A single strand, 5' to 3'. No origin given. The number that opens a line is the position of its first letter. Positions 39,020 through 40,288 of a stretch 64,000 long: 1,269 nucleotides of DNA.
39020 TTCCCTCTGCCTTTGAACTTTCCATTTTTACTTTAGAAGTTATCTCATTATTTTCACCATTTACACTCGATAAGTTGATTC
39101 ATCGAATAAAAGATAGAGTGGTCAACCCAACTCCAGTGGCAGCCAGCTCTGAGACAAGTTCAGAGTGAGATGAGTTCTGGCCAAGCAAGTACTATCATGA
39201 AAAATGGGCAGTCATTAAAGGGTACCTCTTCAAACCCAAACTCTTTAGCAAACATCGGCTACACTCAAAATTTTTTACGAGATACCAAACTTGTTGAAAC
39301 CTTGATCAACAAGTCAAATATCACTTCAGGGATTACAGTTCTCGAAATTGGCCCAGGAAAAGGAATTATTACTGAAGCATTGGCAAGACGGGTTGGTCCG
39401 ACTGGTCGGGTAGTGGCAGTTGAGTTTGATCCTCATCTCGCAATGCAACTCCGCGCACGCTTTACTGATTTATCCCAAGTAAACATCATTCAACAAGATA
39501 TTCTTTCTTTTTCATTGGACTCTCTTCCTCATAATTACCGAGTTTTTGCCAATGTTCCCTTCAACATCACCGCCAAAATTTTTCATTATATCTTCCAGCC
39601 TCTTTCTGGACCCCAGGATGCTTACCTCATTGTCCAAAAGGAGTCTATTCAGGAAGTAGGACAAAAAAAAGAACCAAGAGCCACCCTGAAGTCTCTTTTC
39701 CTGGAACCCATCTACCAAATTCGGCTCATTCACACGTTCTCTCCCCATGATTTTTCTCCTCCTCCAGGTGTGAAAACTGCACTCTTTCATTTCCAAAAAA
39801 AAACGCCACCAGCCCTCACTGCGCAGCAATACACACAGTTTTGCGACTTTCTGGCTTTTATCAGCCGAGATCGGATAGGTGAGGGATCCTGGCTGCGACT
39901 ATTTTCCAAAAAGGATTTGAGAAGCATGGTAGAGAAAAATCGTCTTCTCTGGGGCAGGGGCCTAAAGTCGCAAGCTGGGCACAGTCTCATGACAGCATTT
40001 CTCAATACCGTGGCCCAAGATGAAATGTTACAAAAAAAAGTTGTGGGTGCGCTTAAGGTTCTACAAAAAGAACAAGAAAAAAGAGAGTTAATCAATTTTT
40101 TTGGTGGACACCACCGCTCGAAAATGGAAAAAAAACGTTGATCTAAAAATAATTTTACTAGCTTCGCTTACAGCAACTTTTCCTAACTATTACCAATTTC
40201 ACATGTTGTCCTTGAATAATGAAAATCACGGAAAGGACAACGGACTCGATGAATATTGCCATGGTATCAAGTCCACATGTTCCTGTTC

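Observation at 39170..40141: Erm-family 23S rRNA methyltransferase homologue with a C-terminal extension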

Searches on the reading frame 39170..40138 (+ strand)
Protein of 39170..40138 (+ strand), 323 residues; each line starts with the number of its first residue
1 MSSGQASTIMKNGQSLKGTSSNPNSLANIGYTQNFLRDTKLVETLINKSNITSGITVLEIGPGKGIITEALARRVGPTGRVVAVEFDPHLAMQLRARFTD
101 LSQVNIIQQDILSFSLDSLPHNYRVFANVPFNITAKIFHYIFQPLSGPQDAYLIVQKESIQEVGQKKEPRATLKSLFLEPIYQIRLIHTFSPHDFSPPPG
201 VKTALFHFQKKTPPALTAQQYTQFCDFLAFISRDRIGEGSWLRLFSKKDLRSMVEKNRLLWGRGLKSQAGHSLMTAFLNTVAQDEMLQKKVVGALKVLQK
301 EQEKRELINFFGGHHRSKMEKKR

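Call 3: search_protein_families(library=pfam, proteins=[window:39170-40138:+], max_evalue=1)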
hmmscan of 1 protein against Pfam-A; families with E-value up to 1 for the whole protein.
window:39170-40138:+ (323 aa): 12 families
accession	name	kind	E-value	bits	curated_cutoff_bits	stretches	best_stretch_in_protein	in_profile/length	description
PF00398.26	RrnaAD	-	1e-40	140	24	1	27-256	4-238/263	Ribosomal RNA adenine dimethylase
PF13649.12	Methyltransf_25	-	3.3e-07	31.3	27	1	57-118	1-62/97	Methyltransferase domain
PF01135.25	PCMT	-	1.6e-06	28.5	20.3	1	38-106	58-126/210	Protein-L-isoaspartate(D-aspartate) O-methyltransferase (PCMT)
PF08704.16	GCD14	-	8.1e-06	26.1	26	1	44-102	31-89/247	tRNA methyltransferase complex GCD14 subunit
PF13847.12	Methyltransf_31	-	7.7e-05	22.9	27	1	52-115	2-67/145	Methyltransferase domain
PF08241.18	Methyltransf_11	-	0.00025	22.1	21.2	1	58-115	1-55/95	Methyltransferase domain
PF01728.25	FtsJ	-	0.0013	19.1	24.1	1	45-111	12-80/181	FtsJ-like methyltransferase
PF13489.12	Methyltransf_23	-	0.0029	17.8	27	1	51-91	20-57/164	Methyltransferase domain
PF08242.18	Methyltransf_12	-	0.0045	18.1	30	1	58-113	1-55/98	Methyltransferase domain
PF01209.24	Ubie_methyltran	-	0.082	12.7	20.1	1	47-106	41-100/233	ubiE/COQ5 methyltransferase family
PF05401.17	NodS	-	0.086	13.1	24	1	55-118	45-105/201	Nodulation protein S (NodS)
PF01269.23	Fibrillarin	-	0.15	11.6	27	1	46-95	64-113/227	Fibrillarin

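Call 4: search_protein_families(library=ncbifam, proteins=[window:39170-40138:+], max_evalue=1)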
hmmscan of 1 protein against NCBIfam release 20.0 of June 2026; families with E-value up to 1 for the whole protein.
window:39170-40138:+ (323 aa): 56 families (the best 25 are shown)
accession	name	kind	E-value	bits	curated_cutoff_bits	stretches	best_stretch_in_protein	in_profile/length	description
NF000499.2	Erm23S_rRNA_broad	equivalog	1.3e-49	168.8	212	1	32-259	2-223/244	23S ribosomal RNA methyltransferase Erm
NF000077.1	Erm42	exception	5.8e-41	140.7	600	1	25-251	12-234/303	23S rRNA (adenine(2058)-N(6))-methyltransferase Erm(42)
TIGR00755.1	ksgA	equivalog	1.6e-36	126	171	1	31-245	7-220/256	16S rRNA (adenine(1518)-N(6)/adenine(1519)-N(6))-dimethyltransferase RsmA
NF000337.1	erm_SHROVE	exception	1.4e-25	90.1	320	1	31-228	6-196/248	ErmE/ErmH/ErmO/ErmR family 23S rRNA (adenine(2058)-N(6))-methyltransferase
NF012223.0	erm_F_23S_MT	exception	1.3e-21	77.2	575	1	32-232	12-202/266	23S rRNA (adenine(2058)-N(6))-methyltransferase Erm(F)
NF012222.1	erm_A_23S_MT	exception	5.6e-20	71.9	475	1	30-253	7-215/243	23S rRNA (adenine(2058)-N(6))-methyltransferase Erm(A)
NF000412.1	Erm43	exception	9.2e-19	67.9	500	1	30-224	7-191/243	23S rRNA (adenine(2058)-N(6))-methyltransferase Erm(43)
NF000411.1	Erm45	exception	3.7e-16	59.7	525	1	28-210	4-177/245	23S rRNA (adenine(2058)-N(6))-methyltransferase Erm(45)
NF012220.1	erm_B_23S_MT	exception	4.1e-16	59.3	525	1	28-213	4-180/245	23S rRNA (adenine(2058)-N(6))-methyltransferase Erm(B)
NF042988.1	Erm46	exception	4.1e-16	59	503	1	32-228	12-197/255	23S rRNA (adenine(2058)-N(6))-methyltransferase Erm(46)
NF000087.1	ErmO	exception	1.2e-15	57.7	450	1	33-226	13-201/259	23S rRNA (adenine(2058)-N(6))-methyltransferase Erm(O)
NF042938.1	Erm55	exception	8.5e-15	54.5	525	1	31-229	11-198/270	23S rRNA (adenine(2058)-N(6))-methyltransferase Erm(55)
NF045543.1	erm_G_23S_MT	exception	1.1e-14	54.8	515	1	27-220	4-187/244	23S rRNA (adenine(2058)-N(6))-methyltransferase Erm(G)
NF012219.1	erm_C_23S_MT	exception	2.1e-13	50.4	530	1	28-212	5-180/244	23S rRNA (adenine(2058)-N(6))-methyltransferase Erm(C)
NF000024.1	ErmS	exception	2.9e-13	49.8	675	1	27-220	59-247/319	23S rRNA (adenine(2058)-N(6))-methyltransferase Erm(S)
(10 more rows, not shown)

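Call 5: search_solved_structures(query=window:39170-40138:+, max_evalue=0.01, show_alignments=3)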
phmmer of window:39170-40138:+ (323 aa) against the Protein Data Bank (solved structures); distinct sequences matched with E-value up to 0.01: 42.
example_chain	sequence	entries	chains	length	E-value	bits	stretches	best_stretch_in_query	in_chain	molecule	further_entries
3tqs_A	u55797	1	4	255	7.9e-17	64.8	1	31-210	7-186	Ribosomal RNA small subunit methyltransferase A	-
7afo_Y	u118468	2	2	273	2.2e-16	63.3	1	25-208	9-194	Ribosomal RNA small subunit methyltransferase A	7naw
3tpz_A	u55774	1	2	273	5.9e-16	61.9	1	25-208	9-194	Ribosomal RNA small subunit methyltransferase A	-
1yub_A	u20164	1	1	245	9.7e-16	61.2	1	28-214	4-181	RRNA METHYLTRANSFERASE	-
8eyt_W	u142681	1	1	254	1.2e-15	61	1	32-208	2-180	Ribosomal RNA small subunit methyltransferase A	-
1qyr_A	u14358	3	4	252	3e-15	59.6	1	33-208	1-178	High level Kasugamycin resistance protein | RIBOSOMAL RNA SMALL SUBUNIT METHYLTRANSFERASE A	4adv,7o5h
3ftc_A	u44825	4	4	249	5.1e-15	58.9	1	33-225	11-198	Dimethyladenosine transferase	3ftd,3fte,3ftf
3r9x_B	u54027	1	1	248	5.2e-15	58.8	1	33-225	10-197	Ribosomal RNA small subunit methyltransferase A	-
6nvm_A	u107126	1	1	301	7.2e-15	58.4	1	31-224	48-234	rRNA adenine N-6-methyltransferase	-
3uzu_A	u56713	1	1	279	1.9e-14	57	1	23-218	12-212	Ribosomal RNA small subunit methyltransferase A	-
6ifw_A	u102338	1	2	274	4.8e-14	55.7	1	28-226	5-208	Ribosomal RNA small subunit methyltransferase A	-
6ifx_A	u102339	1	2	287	2.2e-13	53.5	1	32-226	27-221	Ribosomal RNA small subunit methyltransferase A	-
1qam_A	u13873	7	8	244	3.9e-13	52.7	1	28-213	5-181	ERMC' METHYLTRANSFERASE | ERMC' RRNA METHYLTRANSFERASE | RRNA METHYL TRANSFERASE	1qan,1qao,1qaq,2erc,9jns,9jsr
6ifs_A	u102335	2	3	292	5.7e-13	52.1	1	32-226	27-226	Ribosomal RNA small subunit methyltransferase A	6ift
7v2l_W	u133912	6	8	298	6e-13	52.1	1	32-226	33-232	Ribosomal RNA small subunit methyltransferase A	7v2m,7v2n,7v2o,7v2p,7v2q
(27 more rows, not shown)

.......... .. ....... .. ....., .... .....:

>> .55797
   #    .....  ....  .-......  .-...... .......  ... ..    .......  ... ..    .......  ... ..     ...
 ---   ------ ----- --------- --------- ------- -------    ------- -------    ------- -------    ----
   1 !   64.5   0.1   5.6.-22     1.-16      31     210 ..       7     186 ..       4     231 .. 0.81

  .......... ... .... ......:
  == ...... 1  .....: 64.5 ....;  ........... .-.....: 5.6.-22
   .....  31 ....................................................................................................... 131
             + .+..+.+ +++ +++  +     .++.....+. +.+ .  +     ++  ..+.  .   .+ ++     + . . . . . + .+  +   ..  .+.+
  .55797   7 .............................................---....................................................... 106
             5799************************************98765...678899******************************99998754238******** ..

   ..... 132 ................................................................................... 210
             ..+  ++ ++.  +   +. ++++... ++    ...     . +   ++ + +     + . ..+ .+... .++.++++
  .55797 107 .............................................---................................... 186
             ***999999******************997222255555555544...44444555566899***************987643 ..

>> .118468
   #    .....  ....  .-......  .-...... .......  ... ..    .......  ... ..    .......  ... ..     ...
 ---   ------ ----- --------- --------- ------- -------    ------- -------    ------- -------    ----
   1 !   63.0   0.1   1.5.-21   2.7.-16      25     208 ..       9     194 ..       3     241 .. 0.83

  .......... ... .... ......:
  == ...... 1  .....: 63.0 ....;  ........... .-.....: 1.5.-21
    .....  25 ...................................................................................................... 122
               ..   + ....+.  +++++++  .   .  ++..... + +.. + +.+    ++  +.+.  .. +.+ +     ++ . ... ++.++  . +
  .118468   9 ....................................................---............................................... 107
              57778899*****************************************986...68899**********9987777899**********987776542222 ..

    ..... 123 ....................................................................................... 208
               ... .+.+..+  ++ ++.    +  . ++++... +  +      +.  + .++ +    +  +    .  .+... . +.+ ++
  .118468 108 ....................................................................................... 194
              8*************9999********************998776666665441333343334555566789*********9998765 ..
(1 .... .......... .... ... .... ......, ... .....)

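Call 6: find_homologous_proteins(query=window:39170-40138:+)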
Query window:39170-40138:+ (323 aa): 641 proteins with E <= 0.001 among 1989 candidates; the best 120 are listed.
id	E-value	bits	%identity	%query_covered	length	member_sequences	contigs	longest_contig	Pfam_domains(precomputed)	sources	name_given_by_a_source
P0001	1.7e-211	719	100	100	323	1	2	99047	PF00398.27,PF13649.13,PF08704.17,PF01135.26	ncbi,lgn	-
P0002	8.7e-86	306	48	90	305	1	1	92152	PF00398.27,PF13649.13,PF01135.26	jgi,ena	-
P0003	3.9e-84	301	48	92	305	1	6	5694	PF00398.27,PF13649.13,PF01135.26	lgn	-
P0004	1.2e-81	293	47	92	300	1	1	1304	PF00398.27,PF13649.13,PF01135.26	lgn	-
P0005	7.9e-80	287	47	91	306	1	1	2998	PF00398.27,PF13649.13,PF01135.26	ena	-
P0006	9.2e-80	286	49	90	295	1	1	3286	PF00398.27,PF13649.13,PF01135.26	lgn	-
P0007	9.6e-80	286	46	93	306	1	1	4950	PF00398.27,PF13649.13,PF01135.26,PF08241.19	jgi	jgi:23S rRNA (adenine-N6)-dimethyltransferase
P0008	5.3e-79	284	48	91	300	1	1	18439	PF00398.27,PF13649.13,PF01135.26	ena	-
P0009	1.5e-78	282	47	91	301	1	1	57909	PF00398.27,PF13649.13,PF01135.26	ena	-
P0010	2.3e-78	282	46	90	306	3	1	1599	PF00398.27,PF13649.13,PF01135.26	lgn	-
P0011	3.8e-78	281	45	90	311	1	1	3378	PF00398.27,PF13649.13,PF01135.26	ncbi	-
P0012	4.4e-78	281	47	89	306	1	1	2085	PF00398.27,PF13649.13,PF01135.26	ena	-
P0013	1.2e-77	279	45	92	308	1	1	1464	PF00398.27,PF13649.13,PF01135.26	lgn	-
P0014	4.1e-77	278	46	90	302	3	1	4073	PF00398.27,PF13649.13,PF01135.26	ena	-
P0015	5.3e-77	277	48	90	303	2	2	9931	PF00398.27,PF13649.13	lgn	-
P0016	6.4e-77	277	46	90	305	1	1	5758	PF00398.27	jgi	jgi:23S rRNA (adenine-N6)-dimethyltransferase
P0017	6.9e-77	277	47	89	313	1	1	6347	PF00398.27,PF13649.13,PF01135.26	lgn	-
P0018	8.3e-77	277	47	90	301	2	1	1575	PF00398.27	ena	-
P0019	5.2e-76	274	45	90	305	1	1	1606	PF00398.27,PF13649.13,PF01135.26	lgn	-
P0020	6.2e-76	274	46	90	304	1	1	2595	PF00398.27,PF01135.26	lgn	-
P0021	1.1e-75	273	44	90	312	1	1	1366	PF00398.27,PF13649.13,PF01135.26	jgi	jgi:23S rRNA (adenine-N6)-dimethyltransferase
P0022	1.9e-75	272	44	91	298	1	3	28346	PF00398.27,PF13649.13,PF01135.26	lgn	-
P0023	3.0e-75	271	45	91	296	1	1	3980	PF00398.27,PF13649.13,PF01135.26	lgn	-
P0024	5.5e-75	271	46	91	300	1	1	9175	PF00398.27,PF13649.13,PF01135.26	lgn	-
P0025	8.4e-75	270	47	89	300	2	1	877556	PF00398.27,PF13649.13,PF01135.26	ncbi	ncbi:MAG: hypothetical protein OHK0046_00510 [Anaerolineae bacterium]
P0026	9.0e-75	270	44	94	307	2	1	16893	PF00398.27,PF13649.13,PF01135.26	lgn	-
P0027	1.4e-74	269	44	92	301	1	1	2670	PF00398.27,PF13649.13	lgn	-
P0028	1.4e-74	269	46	89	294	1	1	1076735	PF00398.27,PF13649.13,PF01135.26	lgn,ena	-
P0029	1.7e-74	269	46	90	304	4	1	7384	PF00398.27,PF01135.26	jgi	jgi:23S rRNA (adenine-N6)-dimethyltransferase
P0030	2.1e-74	269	46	90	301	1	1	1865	PF00398.27,PF13649.13,PF01135.26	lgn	-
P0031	2.3e-74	269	44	90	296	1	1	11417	PF00398.27,PF13649.13,PF01135.26,PF08241.19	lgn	-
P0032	2.3e-74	269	45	92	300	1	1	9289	PF00398.27,PF13649.13,PF01135.26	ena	-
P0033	4.5e-74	268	45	90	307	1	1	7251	PF00398.27,PF01135.26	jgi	jgi:23S rRNA (adenine-N6)-dimethyltransferase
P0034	5.5e-74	267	44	90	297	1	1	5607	PF13847.13,PF00398.27,PF13649.13,PF01135.26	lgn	-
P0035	5.9e-74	267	45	92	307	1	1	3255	PF00398.27,PF01135.26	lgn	-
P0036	9.7e-74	267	46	91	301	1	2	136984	PF00398.27,PF13649.13,PF01135.26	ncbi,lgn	-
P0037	2.5e-73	265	46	90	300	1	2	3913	PF00398.27,PF13649.13,PF01135.26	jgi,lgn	jgi:23S rRNA (adenine-N6)-dimethyltransferase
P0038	5.7e-73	264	47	89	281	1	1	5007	PF00398.27,PF13649.13,PF01135.26,PF08241.19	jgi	jgi:23S rRNA (adenine-N6)-dimethyltransferase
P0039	8.6e-73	263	45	89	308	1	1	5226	PF00398.27,PF13649.13,PF01135.26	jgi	jgi:23S rRNA (adenine-N6)-dimethyltransferase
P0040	1.5e-72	263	48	89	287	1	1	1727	PF00398.27,PF13649.13,PF01135.26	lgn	-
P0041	2.1e-72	262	45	92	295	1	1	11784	PF00398.27,PF13649.13,PF01135.26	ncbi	-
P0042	2.1e-72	262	48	86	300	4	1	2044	PF00398.27,PF13649.13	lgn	-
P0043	2.7e-72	262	48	87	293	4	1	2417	PF00398.27,PF13649.13,PF01135.26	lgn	-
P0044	2.8e-72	262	44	90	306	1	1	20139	PF00398.27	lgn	-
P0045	7.6e-72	260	48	90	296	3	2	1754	PF00398.27,PF13489.13,PF13649.13,PF01135.26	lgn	-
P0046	1.5e-71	259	45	90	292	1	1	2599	PF00398.27,PF13649.13,PF01135.26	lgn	-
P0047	2.2e-71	259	46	90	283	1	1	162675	PF00398.27,PF13649.13,PF01135.26,PF08241.19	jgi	jgi:23S rRNA (adenine-N6)-dimethyltransferase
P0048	5.2e-71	258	44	91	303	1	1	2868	PF00398.27,PF13649.13,PF01135.26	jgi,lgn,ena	-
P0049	9.7e-71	257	46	90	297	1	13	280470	PF00398.27,PF13649.13,PF01135.26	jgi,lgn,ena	-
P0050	1.2e-70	256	46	84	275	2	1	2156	PF00398.27,PF13649.13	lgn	-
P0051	1.5e-70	256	44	91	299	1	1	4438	PF00398.27,PF01135.26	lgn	-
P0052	2.1e-70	256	44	90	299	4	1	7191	PF00398.27,PF13649.13,PF01135.26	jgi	-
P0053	4.2e-70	255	45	91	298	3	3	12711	PF00398.27,PF13649.13,PF01135.26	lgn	-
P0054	8.5e-70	254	44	89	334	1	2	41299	PF00398.27,PF13649.13,PF01135.26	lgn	-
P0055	7.3e-69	251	44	91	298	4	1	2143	PF00398.27,PF13649.13,PF01135.26,PF01728.26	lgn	-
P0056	8.8e-69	250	43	92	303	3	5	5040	PF00398.27,PF13649.13,PF01135.26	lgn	-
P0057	1.6e-68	249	46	85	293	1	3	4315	PF00398.27,PF13649.13,PF01135.26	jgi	jgi:23S rRNA (adenine-N6)-dimethyltransferase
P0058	2.6e-68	249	44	89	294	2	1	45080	PF00398.27,PF13649.13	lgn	-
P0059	4.4e-68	248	44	90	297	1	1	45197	PF00398.27,PF13649.13,PF01135.26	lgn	-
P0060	1.2e-67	247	44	90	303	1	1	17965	PF00398.27,PF13649.13,PF01135.26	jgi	-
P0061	1.4e-67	246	44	92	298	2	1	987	PF00398.27,PF13649.13,PF01135.26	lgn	-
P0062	1.5e-67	246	44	89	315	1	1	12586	PF00398.27,PF01135.26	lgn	-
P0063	2.1e-67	246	42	92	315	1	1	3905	PF00398.27,PF13649.13,PF01135.26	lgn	-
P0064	1.5e-66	243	44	89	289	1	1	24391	PF00398.27,PF13649.13,PF01135.26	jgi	-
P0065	2.1e-66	242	42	90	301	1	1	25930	PF00398.27,PF13649.13,PF01135.26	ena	-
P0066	4.3e-66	241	41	91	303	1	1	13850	PF00398.27,PF13649.13,PF01135.26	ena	-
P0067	1.1e-64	237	43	90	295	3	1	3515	PF00398.27,PF13649.13,PF01135.26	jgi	jgi:23S rRNA (adenine-N6)-dimethyltransferase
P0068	4.2e-63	232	43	90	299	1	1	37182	PF00398.27,PF13489.13,PF13649.13,PF01135.26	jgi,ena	jgi:23S rRNA (adenine-N6)-dimethyltransferase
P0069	1.1e-62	230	43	88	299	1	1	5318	PF00398.27,PF13649.13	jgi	jgi:16S rRNA (adenine1518-N6/adenine1519-N6)-dimethyltransferase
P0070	4.4e-62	228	44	89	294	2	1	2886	PF00398.27,PF13649.13,PF01135.26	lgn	-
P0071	5.0e-58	215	41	85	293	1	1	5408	PF00398.27,PF13649.13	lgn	-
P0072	5.8e-54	202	38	86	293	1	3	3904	PF00398.27,PF13649.13,PF01135.26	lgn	-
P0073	4.3e-42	163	37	85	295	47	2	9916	PF00398.27,PF13649.13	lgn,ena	-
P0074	6.4e-42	162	38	85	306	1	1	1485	PF00398.27,PF13649.13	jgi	-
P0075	2.4e-41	160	41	68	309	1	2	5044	PF00398.27,PF13649.13,PF08241.19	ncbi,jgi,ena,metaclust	metaclust:\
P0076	2.1e-39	154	37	72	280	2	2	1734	PF00398.27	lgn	-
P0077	3.3e-39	153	39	63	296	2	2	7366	PF00398.27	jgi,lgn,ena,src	-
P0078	3.5e-39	153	43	63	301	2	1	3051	PF00398.27,PF13649.13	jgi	jgi:23S rRNA (adenine-N6)-dimethyltransferase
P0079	1.1e-38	151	43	63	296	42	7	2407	PF00398.27,PF13649.13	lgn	-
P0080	2.5e-38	150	35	87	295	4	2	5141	PF00398.27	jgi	-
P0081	2.9e-38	150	45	63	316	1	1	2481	PF00398.27,PF13649.13,PF08241.19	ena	-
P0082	4.1e-38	150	34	85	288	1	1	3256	PF00398.27,PF13649.13,PF08241.19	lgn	-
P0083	6.7e-38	149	43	63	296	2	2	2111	PF00398.27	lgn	-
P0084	2.3e-37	147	41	67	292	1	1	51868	PF00398.27,PF13649.13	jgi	jgi:23S rRNA (adenine-N6)-dimethyltransferase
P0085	4.7e-37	146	43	64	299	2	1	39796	PF00398.27,PF13649.13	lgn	-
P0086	4.9e-37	146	42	67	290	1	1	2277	PF00398.27,PF13649.13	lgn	-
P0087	1.2e-36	145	42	63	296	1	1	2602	PF00398.27,PF13649.13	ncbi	-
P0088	2.9e-36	143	35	88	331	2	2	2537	PF00398.27,PF13649.13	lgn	-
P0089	3.4e-36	143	44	64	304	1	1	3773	PF00398.27,PF13649.13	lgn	-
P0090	3.5e-36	143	41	71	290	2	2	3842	PF00398.27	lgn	-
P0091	3.9e-36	143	40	69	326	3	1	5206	PF00398.27,PF13649.13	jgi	jgi:23S rRNA (adenine-N6)-dimethyltransferase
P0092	3.9e-36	143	33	92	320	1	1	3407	PF00398.27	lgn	-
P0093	4.3e-36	143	43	63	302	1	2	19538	PF00398.27,PF13649.13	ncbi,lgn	-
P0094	6.9e-36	142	41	63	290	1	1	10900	PF00398.27,PF13649.13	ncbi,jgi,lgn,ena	jgi:23S rRNA (adenine-N6)-dimethyltransferase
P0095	8.1e-36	142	34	91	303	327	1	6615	PF00398.27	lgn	-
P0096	1.6e-35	141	39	71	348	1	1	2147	PF00398.27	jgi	jgi:23S rRNA (adenine-N6)-dimethyltransferase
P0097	2.0e-35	141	35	88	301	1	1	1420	PF00398.27,PF13649.13,PF08241.19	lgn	-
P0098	2.5e-35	140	40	62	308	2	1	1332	PF00398.27,PF13649.13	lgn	-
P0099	3.7e-35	140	38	63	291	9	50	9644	PF00398.27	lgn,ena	-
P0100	5.0e-35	139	40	63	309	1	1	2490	PF00398.27,PF13649.13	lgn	-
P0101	5.6e-35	139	42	63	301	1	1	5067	PF00398.27,PF13649.13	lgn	-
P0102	6.0e-35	139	38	71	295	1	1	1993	PF00398.27,PF13649.13,PF08241.19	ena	-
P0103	6.3e-35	139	39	65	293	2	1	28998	PF00398.27,PF13649.13,PF01135.26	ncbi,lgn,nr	ncbi:MAG TPA: 23S ribosomal RNA methyltransferase Erm [Ktedonobacterales bacterium]|nr:23S ribosomal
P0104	7.0e-35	139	44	63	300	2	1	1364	PF00398.27,PF13649.13,PF08241.19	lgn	-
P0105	8.1e-35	139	42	63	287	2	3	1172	PF00398.27,PF13649.13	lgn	-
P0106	1.7e-34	138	40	68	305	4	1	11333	PF00398.27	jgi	jgi:23S rRNA (adenine-N6)-dimethyltransferase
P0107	1.9e-34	137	34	89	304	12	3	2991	PF00398.27,PF13649.13,PF08241.19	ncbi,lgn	-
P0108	3.1e-34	137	41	63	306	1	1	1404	PF00398.27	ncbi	-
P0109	3.2e-34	137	41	63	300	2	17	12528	PF00398.27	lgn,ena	-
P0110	4.1e-34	136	40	62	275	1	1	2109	PF00398.27,PF13649.13,PF08241.19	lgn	-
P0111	4.1e-34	136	32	86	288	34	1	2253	PF00398.27,PF13649.13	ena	-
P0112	4.2e-34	136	40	65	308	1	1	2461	PF00398.27,PF13649.13,PF08241.19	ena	-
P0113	4.3e-34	136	39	73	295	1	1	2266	PF00398.27,PF13649.13,PF08241.19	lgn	-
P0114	5.3e-34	136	40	63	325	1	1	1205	PF00398.27,PF13649.13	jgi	jgi:23S rRNA (adenine-N6)-dimethyltransferase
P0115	7.2e-34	136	42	63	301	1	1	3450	PF00398.27,PF13649.13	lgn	-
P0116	1.0e-33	135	34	87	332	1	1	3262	PF00398.27,PF13649.13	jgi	jgi:23S rRNA (adenine-N6)-dimethyltransferase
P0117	1.0e-33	135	35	87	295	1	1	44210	PF00398.27,PF13649.13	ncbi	ncbi:MAG TPA: rRNA adenine N(6)-methyltransferase family protein [Ktedonobacterales bacterium]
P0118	1.8e-33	134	40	63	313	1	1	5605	PF00398.27,PF13649.13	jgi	jgi:23S rRNA (adenine-N6)-dimethyltransferase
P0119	1.9e-33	134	36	73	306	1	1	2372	PF00398.27,PF13649.13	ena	-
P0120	2.1e-33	134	39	63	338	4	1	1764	PF00398.27,PF13649.13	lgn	-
